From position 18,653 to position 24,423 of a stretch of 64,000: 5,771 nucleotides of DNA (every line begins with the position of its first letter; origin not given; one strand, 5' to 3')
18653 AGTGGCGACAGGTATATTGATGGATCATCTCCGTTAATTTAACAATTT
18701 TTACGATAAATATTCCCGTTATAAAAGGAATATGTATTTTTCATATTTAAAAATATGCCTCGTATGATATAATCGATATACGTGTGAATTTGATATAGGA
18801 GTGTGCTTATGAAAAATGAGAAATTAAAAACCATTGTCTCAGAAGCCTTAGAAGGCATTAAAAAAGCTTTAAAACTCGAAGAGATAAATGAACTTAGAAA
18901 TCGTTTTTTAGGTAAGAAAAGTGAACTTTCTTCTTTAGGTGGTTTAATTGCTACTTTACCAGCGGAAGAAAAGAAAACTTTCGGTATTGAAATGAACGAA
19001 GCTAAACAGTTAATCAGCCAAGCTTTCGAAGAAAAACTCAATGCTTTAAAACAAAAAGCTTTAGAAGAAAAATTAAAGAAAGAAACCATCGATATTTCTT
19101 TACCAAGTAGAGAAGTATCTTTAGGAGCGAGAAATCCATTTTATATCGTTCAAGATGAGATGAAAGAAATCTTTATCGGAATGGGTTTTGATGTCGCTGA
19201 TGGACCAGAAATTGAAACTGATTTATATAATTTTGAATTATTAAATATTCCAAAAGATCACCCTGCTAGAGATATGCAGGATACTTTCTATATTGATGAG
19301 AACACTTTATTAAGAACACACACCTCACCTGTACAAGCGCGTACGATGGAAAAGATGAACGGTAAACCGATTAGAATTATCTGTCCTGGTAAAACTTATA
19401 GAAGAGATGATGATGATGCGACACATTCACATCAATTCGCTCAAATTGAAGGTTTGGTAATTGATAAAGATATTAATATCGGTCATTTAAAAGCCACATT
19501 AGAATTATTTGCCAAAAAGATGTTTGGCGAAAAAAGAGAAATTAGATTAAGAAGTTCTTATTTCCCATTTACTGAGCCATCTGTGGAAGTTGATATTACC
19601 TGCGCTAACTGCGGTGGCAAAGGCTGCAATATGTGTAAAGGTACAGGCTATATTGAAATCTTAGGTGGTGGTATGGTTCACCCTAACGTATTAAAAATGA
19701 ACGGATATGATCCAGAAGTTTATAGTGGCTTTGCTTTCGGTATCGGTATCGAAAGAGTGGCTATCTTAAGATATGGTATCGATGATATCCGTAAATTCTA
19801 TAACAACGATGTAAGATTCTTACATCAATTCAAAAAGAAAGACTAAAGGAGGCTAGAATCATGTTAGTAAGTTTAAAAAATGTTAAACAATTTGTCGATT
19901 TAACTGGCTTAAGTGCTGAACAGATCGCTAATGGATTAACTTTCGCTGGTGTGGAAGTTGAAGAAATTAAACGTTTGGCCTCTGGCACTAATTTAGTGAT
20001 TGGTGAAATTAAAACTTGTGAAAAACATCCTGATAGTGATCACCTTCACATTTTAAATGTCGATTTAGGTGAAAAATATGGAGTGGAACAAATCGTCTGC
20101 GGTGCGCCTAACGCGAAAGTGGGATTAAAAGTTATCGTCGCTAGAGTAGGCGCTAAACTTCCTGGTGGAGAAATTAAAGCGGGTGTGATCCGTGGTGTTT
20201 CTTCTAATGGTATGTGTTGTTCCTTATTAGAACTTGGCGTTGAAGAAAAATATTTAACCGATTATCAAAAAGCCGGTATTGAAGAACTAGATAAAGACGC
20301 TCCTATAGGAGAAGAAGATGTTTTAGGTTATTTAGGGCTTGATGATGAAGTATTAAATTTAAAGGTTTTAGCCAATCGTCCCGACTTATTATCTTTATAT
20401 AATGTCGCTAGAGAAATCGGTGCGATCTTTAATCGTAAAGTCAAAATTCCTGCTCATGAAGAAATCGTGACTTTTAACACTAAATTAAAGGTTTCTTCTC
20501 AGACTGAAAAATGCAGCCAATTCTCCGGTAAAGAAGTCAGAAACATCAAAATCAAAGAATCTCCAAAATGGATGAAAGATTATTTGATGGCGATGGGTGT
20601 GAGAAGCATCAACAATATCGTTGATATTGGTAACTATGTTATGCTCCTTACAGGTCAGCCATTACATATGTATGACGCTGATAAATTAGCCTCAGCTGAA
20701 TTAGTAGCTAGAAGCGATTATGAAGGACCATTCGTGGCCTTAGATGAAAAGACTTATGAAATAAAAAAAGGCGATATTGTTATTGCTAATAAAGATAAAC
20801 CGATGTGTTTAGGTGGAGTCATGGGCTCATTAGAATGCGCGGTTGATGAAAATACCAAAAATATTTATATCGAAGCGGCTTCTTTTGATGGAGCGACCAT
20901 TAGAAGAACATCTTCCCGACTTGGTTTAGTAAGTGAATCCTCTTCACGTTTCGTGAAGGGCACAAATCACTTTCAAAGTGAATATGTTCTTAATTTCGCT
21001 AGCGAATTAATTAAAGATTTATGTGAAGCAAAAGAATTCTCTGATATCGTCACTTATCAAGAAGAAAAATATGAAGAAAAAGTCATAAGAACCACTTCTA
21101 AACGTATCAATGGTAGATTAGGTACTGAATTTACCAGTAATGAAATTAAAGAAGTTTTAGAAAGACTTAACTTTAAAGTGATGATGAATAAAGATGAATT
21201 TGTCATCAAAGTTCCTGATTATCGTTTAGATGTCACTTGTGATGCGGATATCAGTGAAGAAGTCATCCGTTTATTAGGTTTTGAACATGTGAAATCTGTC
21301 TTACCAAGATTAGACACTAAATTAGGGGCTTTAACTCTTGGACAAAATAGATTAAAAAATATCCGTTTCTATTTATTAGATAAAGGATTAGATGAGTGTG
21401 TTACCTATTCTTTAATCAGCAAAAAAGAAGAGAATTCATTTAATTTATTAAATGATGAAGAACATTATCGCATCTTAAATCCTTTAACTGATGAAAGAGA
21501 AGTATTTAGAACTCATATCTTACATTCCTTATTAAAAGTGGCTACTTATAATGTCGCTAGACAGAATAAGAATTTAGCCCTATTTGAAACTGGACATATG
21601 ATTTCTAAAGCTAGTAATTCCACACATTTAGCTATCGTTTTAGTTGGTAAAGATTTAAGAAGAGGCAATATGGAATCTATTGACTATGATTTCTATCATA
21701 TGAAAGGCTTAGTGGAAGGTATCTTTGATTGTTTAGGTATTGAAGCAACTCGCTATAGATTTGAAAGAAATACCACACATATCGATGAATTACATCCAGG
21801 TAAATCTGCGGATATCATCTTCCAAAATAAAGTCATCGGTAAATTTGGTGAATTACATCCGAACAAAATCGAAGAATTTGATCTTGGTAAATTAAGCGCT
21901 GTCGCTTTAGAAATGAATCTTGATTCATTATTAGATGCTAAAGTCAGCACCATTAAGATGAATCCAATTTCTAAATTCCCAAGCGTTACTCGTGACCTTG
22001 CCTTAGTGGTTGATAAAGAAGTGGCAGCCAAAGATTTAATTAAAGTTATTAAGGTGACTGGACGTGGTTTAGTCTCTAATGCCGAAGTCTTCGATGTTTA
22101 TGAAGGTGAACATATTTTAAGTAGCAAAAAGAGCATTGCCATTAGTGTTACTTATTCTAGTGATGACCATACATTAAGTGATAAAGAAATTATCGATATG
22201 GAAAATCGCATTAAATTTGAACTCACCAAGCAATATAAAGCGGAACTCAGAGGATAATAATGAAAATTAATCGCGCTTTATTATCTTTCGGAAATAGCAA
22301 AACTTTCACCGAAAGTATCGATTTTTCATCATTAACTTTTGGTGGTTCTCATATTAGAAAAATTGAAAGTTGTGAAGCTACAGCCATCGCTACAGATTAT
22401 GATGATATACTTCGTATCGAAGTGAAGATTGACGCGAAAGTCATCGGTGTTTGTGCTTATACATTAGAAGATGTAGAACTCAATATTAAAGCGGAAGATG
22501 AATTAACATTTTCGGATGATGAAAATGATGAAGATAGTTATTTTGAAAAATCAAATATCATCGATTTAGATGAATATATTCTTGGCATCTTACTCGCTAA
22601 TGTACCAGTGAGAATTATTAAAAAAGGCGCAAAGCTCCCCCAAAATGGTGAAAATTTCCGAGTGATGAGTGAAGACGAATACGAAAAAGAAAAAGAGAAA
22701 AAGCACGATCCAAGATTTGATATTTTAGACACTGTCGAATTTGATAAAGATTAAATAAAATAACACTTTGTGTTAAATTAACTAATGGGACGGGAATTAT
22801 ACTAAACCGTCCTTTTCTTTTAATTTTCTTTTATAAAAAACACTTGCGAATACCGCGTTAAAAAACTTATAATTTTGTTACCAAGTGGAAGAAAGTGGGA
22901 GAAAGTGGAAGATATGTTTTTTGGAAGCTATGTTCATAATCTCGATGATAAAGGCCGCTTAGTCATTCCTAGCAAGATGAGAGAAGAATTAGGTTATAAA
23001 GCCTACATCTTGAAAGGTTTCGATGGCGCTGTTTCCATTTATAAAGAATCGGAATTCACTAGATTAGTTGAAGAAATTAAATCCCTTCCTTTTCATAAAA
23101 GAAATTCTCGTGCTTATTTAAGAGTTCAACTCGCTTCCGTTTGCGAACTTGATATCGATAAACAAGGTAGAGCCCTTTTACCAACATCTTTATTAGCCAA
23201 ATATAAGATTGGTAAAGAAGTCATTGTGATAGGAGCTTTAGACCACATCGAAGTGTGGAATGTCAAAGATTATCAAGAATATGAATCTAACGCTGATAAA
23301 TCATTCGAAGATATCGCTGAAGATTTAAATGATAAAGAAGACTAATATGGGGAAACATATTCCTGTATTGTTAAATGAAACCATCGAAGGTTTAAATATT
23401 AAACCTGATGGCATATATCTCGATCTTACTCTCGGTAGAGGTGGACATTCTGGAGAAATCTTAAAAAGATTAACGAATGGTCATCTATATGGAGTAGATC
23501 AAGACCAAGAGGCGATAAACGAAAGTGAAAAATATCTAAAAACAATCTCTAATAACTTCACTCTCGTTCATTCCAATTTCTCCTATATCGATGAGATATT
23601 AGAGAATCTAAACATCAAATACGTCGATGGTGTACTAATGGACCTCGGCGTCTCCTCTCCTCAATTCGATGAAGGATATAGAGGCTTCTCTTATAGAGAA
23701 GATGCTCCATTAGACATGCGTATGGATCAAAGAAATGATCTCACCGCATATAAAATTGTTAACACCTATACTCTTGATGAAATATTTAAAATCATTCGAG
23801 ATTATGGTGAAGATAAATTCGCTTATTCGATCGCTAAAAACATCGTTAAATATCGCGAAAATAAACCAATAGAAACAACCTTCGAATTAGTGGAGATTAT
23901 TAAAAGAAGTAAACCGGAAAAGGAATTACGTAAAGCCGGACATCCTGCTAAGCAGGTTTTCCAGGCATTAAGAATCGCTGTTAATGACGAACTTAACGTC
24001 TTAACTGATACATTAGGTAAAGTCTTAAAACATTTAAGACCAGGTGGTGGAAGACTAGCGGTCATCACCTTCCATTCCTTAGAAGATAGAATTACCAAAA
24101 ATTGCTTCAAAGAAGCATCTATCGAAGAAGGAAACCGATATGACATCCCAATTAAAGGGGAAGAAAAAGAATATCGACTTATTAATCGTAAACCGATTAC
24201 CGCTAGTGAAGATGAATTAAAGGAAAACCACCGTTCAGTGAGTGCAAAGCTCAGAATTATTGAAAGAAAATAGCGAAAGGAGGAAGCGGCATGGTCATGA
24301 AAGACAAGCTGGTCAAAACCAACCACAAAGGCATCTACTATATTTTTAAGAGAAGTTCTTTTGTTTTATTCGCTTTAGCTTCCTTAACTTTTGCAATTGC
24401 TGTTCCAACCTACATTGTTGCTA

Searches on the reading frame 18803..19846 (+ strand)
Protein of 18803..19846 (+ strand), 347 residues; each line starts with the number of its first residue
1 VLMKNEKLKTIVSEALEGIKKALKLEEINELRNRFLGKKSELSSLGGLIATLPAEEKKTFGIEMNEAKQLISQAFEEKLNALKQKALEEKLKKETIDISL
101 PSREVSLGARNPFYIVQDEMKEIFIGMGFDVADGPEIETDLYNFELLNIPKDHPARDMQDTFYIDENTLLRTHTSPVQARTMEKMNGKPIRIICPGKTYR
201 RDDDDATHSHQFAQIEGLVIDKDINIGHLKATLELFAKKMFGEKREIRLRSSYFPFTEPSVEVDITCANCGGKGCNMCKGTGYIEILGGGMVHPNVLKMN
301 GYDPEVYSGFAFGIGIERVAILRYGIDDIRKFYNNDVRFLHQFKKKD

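Call 45: search_protein_families(library=pfam, proteins=[window:18803-19846:+])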
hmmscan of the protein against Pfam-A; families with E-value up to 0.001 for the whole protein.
window:18803-19846:+ (347 aa): 2 families
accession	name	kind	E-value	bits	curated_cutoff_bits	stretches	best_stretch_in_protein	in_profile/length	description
PF01409.25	tRNA-synt_2d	-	5.2e-103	344.2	19.8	1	95-343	1-246/246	tRNA synthetases class II core domain (F)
PF02912.23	Phe_tRNA-synt_N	-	1.5e-17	63.7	22.3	1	25-91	3-69/69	Aminoacyl tRNA synthetase class II, N-terminal domain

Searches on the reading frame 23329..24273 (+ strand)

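Call 45: search_protein_families(library=pfam, proteins=[window:23329-24273:+])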
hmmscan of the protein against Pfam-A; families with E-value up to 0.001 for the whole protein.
window:23329-24273:+ (314 aa): 2 families
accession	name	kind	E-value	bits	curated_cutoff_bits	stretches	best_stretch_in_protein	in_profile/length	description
PF01795.25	Methyltransf_5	-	1e-118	396.8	27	1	9-313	3-308/309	MraW methylase family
PF01728.25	FtsJ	-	0.0005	20.5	24.1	1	16-108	10-101/181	FtsJ-like methyltransferase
